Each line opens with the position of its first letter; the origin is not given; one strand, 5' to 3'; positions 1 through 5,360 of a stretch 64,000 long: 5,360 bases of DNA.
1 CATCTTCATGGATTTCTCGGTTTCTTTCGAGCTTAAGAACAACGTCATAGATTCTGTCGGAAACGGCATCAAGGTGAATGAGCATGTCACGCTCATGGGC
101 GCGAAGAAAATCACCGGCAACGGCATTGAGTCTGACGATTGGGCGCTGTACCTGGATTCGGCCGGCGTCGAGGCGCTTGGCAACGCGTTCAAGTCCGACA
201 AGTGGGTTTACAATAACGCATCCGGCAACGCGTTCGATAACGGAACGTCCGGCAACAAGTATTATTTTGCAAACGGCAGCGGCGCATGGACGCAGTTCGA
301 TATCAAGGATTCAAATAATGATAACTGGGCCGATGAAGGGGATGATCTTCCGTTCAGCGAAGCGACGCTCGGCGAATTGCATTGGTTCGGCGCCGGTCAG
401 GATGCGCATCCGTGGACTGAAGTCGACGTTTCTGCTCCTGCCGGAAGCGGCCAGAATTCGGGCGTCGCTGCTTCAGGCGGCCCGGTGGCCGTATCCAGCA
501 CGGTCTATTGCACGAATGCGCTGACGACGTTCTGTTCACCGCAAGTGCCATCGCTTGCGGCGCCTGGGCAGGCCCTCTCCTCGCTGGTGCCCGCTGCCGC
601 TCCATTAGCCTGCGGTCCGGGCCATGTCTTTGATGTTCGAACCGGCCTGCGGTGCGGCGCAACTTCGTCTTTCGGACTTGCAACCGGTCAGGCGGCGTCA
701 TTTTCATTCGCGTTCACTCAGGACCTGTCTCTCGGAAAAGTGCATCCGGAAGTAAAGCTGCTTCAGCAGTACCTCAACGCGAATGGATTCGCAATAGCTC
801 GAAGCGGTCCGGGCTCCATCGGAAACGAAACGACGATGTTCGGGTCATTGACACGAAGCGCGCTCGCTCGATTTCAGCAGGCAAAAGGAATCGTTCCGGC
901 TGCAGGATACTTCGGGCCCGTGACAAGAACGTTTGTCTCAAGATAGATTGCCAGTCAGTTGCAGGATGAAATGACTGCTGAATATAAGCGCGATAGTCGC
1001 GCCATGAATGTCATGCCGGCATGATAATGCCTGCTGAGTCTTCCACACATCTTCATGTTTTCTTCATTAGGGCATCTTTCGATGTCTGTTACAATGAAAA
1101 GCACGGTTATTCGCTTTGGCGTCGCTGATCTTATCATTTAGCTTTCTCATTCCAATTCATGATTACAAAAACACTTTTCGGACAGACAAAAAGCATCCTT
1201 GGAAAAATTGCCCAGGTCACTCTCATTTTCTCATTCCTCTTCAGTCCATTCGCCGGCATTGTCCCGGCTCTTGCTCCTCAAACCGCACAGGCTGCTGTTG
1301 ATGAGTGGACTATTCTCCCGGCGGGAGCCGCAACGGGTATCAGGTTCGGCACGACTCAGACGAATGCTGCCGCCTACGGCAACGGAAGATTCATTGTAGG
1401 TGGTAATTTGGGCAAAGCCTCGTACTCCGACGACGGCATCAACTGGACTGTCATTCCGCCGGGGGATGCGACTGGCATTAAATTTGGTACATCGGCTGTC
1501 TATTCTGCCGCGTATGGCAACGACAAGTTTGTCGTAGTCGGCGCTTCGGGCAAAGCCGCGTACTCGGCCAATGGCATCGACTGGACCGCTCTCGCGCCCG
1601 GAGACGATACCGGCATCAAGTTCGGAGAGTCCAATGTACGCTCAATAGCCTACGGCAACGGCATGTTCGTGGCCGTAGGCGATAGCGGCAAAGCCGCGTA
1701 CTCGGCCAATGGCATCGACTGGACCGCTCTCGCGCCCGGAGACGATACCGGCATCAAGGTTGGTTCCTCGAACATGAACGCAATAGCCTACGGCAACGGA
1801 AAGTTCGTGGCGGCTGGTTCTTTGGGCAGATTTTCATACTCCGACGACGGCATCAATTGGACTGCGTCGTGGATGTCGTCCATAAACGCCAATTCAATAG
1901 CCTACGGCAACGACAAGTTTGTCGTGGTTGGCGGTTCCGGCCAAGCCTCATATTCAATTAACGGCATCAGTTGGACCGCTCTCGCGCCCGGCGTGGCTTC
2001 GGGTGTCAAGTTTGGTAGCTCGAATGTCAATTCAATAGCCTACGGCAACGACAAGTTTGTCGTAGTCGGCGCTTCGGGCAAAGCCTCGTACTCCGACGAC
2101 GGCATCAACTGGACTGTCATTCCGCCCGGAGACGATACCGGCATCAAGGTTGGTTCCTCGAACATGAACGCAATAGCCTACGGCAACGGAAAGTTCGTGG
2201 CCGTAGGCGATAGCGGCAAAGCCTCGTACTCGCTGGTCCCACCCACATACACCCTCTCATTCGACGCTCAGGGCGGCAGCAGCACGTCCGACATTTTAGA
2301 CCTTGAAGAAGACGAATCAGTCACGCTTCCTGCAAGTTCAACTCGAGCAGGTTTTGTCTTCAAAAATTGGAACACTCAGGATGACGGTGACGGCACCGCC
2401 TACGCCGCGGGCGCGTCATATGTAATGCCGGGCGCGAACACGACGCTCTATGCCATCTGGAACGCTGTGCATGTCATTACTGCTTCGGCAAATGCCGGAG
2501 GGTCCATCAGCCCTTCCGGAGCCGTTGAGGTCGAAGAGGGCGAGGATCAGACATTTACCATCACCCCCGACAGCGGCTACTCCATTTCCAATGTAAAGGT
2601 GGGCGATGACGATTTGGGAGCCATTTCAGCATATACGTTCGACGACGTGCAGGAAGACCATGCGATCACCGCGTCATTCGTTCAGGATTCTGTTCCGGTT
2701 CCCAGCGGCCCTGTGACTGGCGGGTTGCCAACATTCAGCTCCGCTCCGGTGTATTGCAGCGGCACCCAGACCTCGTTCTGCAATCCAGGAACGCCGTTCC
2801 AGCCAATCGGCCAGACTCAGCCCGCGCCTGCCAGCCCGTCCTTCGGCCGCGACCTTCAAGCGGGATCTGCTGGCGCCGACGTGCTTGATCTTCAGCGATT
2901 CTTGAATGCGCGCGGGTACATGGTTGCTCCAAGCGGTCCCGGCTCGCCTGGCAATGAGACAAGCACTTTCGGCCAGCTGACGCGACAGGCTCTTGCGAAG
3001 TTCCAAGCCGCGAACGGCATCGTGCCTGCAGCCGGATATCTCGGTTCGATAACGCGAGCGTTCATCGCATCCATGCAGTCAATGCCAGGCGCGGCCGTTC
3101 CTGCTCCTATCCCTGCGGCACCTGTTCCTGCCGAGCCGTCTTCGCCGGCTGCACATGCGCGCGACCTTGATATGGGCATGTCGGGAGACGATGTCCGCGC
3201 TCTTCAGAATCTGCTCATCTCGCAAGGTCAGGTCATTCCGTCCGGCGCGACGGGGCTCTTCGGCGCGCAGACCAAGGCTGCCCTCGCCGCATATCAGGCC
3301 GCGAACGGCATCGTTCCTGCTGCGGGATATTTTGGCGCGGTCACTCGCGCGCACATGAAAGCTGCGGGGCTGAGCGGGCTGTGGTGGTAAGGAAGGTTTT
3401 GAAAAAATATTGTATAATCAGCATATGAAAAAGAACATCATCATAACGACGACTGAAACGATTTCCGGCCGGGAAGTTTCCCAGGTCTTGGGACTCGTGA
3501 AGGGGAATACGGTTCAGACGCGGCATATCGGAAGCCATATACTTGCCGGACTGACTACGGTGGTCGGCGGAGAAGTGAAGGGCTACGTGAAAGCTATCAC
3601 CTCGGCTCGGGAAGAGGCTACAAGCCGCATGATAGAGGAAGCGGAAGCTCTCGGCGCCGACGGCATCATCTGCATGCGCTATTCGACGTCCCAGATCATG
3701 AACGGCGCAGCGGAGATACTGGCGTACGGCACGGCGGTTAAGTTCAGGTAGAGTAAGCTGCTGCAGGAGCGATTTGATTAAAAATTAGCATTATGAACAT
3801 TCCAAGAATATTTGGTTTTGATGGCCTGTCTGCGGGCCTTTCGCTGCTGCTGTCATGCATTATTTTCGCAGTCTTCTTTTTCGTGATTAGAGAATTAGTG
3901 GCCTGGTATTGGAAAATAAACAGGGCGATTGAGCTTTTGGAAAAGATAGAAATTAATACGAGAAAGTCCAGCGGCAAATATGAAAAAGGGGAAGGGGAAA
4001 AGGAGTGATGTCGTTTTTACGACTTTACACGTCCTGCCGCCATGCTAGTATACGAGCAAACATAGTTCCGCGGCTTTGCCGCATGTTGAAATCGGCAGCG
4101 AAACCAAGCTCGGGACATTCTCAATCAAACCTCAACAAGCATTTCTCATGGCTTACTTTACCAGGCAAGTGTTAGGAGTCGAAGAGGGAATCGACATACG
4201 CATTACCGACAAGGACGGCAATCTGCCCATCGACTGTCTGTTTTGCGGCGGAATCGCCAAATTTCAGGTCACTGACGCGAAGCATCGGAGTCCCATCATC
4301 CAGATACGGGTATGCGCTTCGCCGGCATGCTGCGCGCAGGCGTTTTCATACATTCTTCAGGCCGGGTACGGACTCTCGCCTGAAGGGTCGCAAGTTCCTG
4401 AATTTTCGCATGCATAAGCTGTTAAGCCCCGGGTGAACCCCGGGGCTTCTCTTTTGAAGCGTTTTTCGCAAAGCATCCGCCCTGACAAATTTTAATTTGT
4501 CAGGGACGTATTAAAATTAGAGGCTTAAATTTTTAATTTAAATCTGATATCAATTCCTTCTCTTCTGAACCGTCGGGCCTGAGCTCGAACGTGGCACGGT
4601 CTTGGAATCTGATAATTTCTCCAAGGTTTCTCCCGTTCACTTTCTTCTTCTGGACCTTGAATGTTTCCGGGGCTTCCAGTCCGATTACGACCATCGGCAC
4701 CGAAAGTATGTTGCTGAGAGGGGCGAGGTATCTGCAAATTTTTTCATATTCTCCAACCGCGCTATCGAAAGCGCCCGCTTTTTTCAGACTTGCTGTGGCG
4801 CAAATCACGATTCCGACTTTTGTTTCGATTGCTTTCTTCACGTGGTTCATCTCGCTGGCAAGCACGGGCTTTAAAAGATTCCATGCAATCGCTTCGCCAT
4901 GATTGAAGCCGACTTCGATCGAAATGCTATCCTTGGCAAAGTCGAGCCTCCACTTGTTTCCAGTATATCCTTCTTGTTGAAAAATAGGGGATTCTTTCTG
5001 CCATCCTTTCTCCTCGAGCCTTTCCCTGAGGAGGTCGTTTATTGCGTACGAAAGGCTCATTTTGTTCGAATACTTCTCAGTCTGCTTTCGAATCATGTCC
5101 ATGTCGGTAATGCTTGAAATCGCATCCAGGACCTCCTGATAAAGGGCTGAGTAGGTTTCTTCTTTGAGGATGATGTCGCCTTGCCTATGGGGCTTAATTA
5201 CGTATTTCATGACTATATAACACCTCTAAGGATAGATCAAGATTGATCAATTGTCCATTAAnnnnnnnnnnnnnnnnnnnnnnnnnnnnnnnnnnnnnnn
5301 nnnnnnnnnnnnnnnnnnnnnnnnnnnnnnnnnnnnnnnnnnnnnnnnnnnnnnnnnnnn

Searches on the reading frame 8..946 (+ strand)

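Call 91: search_protein_families(library=pfam, proteins=[window:8-946:+], max_evalue=0.0001)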
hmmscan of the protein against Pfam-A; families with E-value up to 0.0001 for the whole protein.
window:8-946:+ (312 aa): 1 family
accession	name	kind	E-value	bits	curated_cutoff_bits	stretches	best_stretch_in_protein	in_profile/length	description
PF01471.23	PG_binding_1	-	3.2e-10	40.5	23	1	246-307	2-54/57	Putative peptidoglycan binding domain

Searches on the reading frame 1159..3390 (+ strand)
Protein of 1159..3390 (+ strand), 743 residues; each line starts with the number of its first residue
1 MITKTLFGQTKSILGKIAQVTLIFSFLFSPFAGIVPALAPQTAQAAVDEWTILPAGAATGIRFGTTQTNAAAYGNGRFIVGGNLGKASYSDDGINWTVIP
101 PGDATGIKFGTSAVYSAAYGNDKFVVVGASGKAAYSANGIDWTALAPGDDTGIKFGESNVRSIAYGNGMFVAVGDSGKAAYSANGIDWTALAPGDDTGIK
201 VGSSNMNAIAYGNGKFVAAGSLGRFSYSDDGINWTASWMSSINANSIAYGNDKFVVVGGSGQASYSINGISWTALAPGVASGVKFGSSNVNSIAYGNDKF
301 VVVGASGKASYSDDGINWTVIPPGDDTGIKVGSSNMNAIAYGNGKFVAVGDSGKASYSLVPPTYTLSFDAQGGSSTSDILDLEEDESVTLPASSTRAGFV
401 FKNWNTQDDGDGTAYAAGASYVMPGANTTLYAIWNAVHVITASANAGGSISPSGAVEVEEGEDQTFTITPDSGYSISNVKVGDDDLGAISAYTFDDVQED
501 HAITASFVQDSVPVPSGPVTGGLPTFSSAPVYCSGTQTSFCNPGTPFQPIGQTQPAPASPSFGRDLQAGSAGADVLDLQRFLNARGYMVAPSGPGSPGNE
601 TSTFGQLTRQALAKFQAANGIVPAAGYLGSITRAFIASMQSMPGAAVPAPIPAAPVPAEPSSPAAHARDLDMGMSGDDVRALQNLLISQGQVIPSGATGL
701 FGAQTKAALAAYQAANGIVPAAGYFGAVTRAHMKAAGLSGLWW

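Call 91: search_protein_families(library=pfam, proteins=[window:1159-3390:+], max_evalue=0.0001)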
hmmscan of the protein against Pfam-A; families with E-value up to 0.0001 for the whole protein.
window:1159-3390:+ (743 aa): 4 families
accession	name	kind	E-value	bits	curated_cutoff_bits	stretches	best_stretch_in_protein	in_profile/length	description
PF01471.23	PG_binding_1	-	1.3e-20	73.7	23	2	572-634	2-55/57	Putative peptidoglycan binding domain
PF09479.16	Flg_new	-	9.9e-15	54.8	27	1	364-432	1-64/65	Listeria-Bacteroides repeat domain (List_Bact_rpt)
PF18998.6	Flg_new_2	-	7.4e-13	48.7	23.6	2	439-510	2-72/73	Divergent InlB B-repeat domain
PF19755.4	DUF6242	-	5.5e-06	26.8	29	0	230-318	126-217/217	Domain of unknown function (DUF6242)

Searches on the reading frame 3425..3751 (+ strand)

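Call 91: search_protein_families(library=pfam, proteins=[window:3425-3751:+], max_evalue=0.0001)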
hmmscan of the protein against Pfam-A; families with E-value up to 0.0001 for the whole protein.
window:3425-3751:+ (108 aa): 1 family
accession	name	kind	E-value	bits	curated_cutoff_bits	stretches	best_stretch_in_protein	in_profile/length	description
PF01906.23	YbjQ_1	-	2.6e-35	121.6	23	1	5-106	1-102/103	Putative heavy-metal-binding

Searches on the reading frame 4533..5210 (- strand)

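Call 91: search_protein_families(library=pfam, proteins=[window:4533-5210:-], max_evalue=0.0001)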
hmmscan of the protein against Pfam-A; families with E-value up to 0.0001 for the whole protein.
window:4533-5210:- (225 aa): 1 family
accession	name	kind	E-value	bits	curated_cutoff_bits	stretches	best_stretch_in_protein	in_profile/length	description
PF09195.17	Endonuc-BglII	-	3.1e-12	47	26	1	47-178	35-162/163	Restriction endonuclease BglII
